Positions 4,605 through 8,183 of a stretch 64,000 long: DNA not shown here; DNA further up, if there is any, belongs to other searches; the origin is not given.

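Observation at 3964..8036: Intact Hachiman-like nuclease-helicase pair nested inside a type I R-M operon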

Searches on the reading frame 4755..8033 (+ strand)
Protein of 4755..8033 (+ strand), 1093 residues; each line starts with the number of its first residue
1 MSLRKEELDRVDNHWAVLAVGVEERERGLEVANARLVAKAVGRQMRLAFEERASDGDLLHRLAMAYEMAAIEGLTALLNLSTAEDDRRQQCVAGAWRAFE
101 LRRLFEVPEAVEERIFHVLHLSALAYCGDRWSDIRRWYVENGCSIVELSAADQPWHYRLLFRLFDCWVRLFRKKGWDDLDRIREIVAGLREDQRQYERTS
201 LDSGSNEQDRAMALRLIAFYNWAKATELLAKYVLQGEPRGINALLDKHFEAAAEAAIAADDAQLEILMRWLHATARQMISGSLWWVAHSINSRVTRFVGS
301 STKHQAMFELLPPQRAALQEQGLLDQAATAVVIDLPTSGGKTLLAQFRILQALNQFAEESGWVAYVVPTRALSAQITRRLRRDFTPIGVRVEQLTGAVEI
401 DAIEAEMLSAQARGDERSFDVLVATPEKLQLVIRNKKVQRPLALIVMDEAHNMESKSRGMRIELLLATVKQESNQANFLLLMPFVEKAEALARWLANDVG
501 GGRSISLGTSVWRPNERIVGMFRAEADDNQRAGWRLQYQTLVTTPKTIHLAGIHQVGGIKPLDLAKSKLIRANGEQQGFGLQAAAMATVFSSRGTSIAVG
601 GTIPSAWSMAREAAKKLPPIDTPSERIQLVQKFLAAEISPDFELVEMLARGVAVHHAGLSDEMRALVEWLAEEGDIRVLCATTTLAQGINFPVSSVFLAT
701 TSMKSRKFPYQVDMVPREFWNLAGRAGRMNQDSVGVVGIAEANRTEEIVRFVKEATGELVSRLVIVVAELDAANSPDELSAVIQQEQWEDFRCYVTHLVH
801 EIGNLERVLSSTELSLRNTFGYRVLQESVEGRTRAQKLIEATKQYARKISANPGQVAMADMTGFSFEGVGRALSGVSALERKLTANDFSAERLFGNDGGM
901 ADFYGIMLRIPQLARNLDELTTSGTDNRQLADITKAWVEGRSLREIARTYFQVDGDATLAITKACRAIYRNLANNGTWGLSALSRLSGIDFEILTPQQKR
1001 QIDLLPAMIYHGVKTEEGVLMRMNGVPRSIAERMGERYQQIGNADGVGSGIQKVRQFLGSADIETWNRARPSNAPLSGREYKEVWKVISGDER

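Call 3: search_protein_families(library=padloc, proteins=[window:4755-8033:+], max_evalue=0.01)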
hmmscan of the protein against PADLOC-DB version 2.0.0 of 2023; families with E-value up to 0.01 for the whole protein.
window:4755-8033:+ (1093 aa): 37 families (the best 25 are shown)
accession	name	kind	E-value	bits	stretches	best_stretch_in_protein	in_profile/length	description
PDLC04531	PDC-M23B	-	0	1410.9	1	13-1090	4-1059/1060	-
PDLC04532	PDC-M23B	-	1.5e-257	854.8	1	3-825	2-811/817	-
PDLC04530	PDC-M23B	-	2.8e-145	483.5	1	249-1090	3-827/828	-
PDLC00194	HamB1|HamB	-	1e-54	183.9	1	226-1019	142-929/995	DEAD-box helicase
PDLC00192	HamB1|HamB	-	4e-54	181.7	1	200-737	156-663/1104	DEAD-box helicase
PDLC00187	HamB1|HamB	-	6.6e-49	165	2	583-741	367-519/851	DEAD-box helicase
PDLC00186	HamB1|HamB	-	7e-46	154.6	2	581-952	377-729/864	DEAD-box helicase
PDLC00188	HamB1|HamB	-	3.2e-45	152.6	1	295-741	228-657/1037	DEAD-box helicase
PDLC00200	HamB2|HamB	-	1.5e-44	150.2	2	584-967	380-743/865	DEAD-box helicase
PDLC00174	HamB1|HamB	-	1.1e-43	147.3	2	302-526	295-506/1163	DEAD-box helicase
PDLC00185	HamB1|HamB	-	3.7e-38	129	2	609-748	400-532/871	DEAD-box helicase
PDLC00176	HamB1|HamB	-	9.5e-36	121.2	2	588-820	366-591/845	DEAD-box helicase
PDLC00178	HamB1|HamB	-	1.3e-31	107.4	2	309-498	245-425/830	DEAD-box helicase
PDLC00199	HamB2|HamB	-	2.3e-31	106.7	2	582-736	367-514/841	DEAD-box helicase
PDLC00190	HamB1|HamB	-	1.5e-29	101.1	2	591-744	374-519/866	DEAD-box helicase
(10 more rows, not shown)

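Call 4: search_protein_families(library=pfam, proteins=[window:4755-8033:+], max_evalue=0.01)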
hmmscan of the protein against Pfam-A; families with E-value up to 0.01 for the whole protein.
window:4755-8033:+ (1093 aa): 3 families
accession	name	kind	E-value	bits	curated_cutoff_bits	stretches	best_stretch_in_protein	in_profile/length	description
PF00270.35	DEAD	-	1.4e-23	83.8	26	1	329-475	15-152/167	DEAD/DEAH box helicase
PF04851.21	ResIII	-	6e-09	36.5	22.5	1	309-462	3-146/164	Type III restriction enzyme, res subunit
PF00271.37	Helicase_C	-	7.4e-05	23.4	23.5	1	650-729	40-109/110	Helicase conserved C-terminal domain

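Call 5: search_protein_families(library=ncbifam, proteins=[window:4755-8033:+], max_evalue=0.01)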
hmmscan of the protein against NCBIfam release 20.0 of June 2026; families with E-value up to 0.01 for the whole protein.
window:4755-8033:+ (1093 aa): 19 families
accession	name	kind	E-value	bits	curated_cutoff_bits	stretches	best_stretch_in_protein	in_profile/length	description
NF002654.0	PRK02362.1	equivalog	8.2e-42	143.4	887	2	300-522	14-210/739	ATP-dependent DNA helicase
NF001308.0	PRK00254.1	equivalog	5e-34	117.6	1216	2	302-520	16-206/720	ATP-dependent DNA helicase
NF040935.1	helicase_Hel308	equivalog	2.6e-30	105.2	1200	2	643-748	301-409/704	ATP-dependent DNA helicase Hel308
NF002251.0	PRK01172.1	equivalog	2.2e-25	89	891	2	643-740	279-374/674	ATP-dependent DNA helicase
TIGR04121.1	DEXH_lig_assoc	equivalog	8.4e-23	80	850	2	328-499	28-198/804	ligase-associated DNA damage response DEXH box helicase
NF010338.0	PRK13767.1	equivalog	2.3e-14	52.6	849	1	309-473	33-205/877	ATP-dependent helicase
NF041063.1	DpdF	equivalog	3.7e-09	35.7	550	1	313-452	144-281/813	protein DpdF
TIGR03817.1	DECH_helic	hypoth_equivalog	6.6e-08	31.3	874.1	1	326-452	49-168/742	helicase/secretion neighborhood putative DEAH-box helicase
NF008166.0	PRK10917.1-4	equivalog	6.7e-07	27.8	864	1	339-458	308-415/705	ATP-dependent DNA helicase RecG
NF008163.0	PRK10917.1-1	equivalog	9.7e-07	27.5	796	1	339-457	300-406/692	ATP-dependent DNA helicase RecG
NF008394.0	PRK11192.1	equivalog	1.2e-06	27.6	507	1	330-464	42-172/441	ATP-dependent RNA helicase SrmB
TIGR00643.1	recG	equivalog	1.6e-05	23.8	659.4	1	339-458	267-374/629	ATP-dependent DNA helicase RecG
NF008168.0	PRK10917.2-2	equivalog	2.7e-05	22.6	718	1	339-452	397-498/795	ATP-dependent DNA helicase RecG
NF008170.0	PRK10917.2-4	equivalog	4e-05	21.7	975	1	338-458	431-539/826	ATP-dependent DNA helicase RecG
NF008164.0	PRK10917.1-2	equivalog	5.8e-05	21.5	785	1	338-458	307-415/704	ATP-dependent DNA helicase RecG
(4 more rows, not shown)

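Call 19: search_solved_structures(query=window:4755-8033:+, max_evalue=0.001, show_alignments=2)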
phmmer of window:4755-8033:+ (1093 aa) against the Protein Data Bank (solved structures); distinct sequences matched with E-value up to 0.001: 57.
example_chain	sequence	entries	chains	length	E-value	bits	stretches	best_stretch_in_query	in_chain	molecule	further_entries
7zpq_CA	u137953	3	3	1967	6.1e-38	133.4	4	640-741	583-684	SLH1 isoform 1 | RQC trigger complex helicase SLH1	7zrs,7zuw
8alz_B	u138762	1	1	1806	2.2e-36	128.2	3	637-736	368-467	Activating signal cointegrator 1 complex subunit 3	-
6qdv_B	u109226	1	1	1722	3.6e-27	97.7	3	636-736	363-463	U5 small nuclear ribonucleoprotein 200 kDa helicase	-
4f91_B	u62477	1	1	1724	3.6e-27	97.7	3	636-736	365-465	U5 small nuclear ribonucleoprotein 200 kDa helicase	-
4f92_B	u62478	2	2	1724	3.6e-27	97.7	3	636-736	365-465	U5 small nuclear ribonucleoprotein 200 kDa helicase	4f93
5urj_A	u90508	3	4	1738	3.7e-27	97.7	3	636-736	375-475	U5 small nuclear ribonucleoprotein 200 kDa helicase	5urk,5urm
4kit_B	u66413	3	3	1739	3.8e-27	97.7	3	636-736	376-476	U5 small nuclear ribonucleoprotein 200 kDa helicase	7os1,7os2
6s8q_B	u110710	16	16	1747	3.8e-27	97.6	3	636-736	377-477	U5 small nuclear ribonucleoprotein 200 kDa helicase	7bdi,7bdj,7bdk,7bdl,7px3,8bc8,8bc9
6s8o_B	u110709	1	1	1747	4.3e-27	97.5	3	636-736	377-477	U5 small nuclear ribonucleoprotein 200 kDa helicase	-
6s9i_B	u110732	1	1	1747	4.5e-27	97.4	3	636-736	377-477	U5 small nuclear ribonucleoprotein 200 kDa helicase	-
3jcr_C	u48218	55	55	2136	1e-26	96.2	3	636-736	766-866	hBrr2 | U5 small nuclear ribonucleoprotein 200 kDa helicase | Brr2, U5 small nuclear ribonucleoprotein 200 kDa helicase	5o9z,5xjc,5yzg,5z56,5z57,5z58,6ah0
2zj2_A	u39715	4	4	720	8e-25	90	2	293-498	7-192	Putative ski2-type helicase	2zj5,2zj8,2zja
2p6r_A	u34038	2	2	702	2.2e-24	88.5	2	296-498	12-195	afUHEL308 HELICASE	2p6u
8vx9_B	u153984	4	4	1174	2.5e-24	88.3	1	305-737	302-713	HamB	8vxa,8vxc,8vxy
9b15_A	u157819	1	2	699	9.4e-24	86.4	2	296-498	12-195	ATP-dependent DNA helicase Hel308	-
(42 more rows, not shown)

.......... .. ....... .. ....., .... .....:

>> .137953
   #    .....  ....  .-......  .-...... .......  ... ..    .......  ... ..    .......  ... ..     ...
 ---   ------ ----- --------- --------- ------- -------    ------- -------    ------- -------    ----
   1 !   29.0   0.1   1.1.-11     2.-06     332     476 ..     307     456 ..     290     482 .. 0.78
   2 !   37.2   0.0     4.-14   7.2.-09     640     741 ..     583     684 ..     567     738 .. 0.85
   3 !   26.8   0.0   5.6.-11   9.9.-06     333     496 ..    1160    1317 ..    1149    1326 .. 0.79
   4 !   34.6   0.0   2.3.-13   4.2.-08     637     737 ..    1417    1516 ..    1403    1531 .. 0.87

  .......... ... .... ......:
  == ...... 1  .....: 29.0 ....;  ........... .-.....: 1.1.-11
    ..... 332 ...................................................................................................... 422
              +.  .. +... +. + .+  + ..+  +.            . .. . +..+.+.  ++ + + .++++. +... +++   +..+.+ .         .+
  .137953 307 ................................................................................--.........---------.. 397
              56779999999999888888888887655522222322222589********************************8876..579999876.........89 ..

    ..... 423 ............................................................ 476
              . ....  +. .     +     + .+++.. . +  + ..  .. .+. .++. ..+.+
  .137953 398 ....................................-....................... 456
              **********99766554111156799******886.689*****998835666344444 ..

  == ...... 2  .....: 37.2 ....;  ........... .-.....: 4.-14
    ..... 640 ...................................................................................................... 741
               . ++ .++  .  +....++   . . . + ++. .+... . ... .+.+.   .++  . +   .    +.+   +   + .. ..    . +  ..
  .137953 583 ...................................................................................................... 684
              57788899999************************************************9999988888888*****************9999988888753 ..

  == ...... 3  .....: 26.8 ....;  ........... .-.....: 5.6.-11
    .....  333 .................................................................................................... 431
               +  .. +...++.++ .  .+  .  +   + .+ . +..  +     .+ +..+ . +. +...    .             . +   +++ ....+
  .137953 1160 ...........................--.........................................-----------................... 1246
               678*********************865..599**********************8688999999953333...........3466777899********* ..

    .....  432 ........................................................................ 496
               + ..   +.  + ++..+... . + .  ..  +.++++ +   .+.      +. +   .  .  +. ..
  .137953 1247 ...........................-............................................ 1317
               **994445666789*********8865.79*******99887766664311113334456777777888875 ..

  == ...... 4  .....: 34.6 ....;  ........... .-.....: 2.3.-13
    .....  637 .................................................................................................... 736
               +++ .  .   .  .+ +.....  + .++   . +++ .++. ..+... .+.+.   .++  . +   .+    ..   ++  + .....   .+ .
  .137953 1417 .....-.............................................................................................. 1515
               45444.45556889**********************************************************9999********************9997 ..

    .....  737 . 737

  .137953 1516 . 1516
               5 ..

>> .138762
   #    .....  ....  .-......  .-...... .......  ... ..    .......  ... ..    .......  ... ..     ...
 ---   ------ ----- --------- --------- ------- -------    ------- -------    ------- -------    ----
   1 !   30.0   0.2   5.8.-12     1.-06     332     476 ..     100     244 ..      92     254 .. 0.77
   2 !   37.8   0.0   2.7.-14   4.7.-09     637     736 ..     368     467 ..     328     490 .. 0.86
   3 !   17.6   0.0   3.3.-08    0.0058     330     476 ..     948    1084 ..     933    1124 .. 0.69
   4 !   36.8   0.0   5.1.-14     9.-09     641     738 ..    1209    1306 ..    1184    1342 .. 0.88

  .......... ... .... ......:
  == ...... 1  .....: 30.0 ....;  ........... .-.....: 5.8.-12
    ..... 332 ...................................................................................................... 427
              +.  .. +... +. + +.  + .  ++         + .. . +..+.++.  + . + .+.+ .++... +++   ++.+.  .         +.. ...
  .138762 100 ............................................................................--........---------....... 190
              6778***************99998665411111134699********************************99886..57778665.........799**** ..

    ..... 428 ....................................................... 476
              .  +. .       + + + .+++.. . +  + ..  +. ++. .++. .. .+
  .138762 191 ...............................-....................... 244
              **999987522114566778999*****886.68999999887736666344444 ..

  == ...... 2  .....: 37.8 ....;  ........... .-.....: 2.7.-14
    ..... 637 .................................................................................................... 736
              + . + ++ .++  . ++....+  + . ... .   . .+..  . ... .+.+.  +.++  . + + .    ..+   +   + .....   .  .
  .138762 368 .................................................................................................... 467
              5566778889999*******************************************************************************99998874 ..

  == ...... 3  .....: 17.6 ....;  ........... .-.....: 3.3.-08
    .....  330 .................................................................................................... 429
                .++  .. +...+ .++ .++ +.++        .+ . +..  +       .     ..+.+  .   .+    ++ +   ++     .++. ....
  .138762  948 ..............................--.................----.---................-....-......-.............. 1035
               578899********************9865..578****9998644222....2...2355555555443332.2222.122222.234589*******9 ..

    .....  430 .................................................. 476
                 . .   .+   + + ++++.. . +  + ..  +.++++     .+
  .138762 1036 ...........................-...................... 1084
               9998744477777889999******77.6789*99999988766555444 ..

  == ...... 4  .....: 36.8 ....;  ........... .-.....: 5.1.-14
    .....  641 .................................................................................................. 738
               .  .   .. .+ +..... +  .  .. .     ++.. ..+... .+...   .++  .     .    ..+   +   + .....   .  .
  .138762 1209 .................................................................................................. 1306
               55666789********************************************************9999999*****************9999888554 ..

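Call 42: search_solved_structures(query=A3, max_evalue=1e-10, show_alignments=0)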
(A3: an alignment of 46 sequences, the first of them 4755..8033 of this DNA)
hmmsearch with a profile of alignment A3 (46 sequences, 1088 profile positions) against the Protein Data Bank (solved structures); distinct sequences matched with E-value up to 1e-10: 54.
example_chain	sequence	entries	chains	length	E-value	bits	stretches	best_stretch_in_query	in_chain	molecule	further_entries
7zpq_CA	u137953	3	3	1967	3.8e-47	163.9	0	639-784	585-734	SLH1 isoform 1 | RQC trigger complex helicase SLH1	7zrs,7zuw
8alz_B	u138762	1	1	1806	5.9e-42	146.7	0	641-731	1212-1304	Activating signal cointegrator 1 complex subunit 3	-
6s8o_B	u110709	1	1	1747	3.9e-34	120.8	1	632-731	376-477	U5 small nuclear ribonucleoprotein 200 kDa helicase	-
6qdv_B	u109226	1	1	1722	7.9e-34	119.8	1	632-731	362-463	U5 small nuclear ribonucleoprotein 200 kDa helicase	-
4f91_B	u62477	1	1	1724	8e-34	119.8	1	632-731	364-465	U5 small nuclear ribonucleoprotein 200 kDa helicase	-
4f92_B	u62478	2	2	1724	8e-34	119.8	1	632-731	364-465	U5 small nuclear ribonucleoprotein 200 kDa helicase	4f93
5urj_A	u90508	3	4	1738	8.3e-34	119.7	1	632-731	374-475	U5 small nuclear ribonucleoprotein 200 kDa helicase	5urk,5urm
4kit_B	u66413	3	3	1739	8.3e-34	119.7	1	632-731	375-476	U5 small nuclear ribonucleoprotein 200 kDa helicase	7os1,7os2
6s8q_B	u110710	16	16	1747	8.5e-34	119.7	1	632-731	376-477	U5 small nuclear ribonucleoprotein 200 kDa helicase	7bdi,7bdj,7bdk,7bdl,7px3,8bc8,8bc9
6s9i_B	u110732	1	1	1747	1.3e-33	119.1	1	632-731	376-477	U5 small nuclear ribonucleoprotein 200 kDa helicase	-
3jcr_C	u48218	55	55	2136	2.2e-33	118.3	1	632-731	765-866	hBrr2 | U5 small nuclear ribonucleoprotein 200 kDa helicase | Brr2, U5 small nuclear ribonucleoprotein 200 kDa helicase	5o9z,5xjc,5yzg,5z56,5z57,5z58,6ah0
8vx9_B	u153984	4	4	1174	3.5e-30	107.7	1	297-500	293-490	HamB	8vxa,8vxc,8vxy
6qv3_A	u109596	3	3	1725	7.6e-29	103.3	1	627-762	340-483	Pre-mRNA splicing helicase-like protein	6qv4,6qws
5m59_A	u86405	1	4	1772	9.7e-29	103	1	627-762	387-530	Pre-mRNA splicing helicase-like protein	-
2p6r_A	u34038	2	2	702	4e-28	100.9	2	294-496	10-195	afUHEL308 HELICASE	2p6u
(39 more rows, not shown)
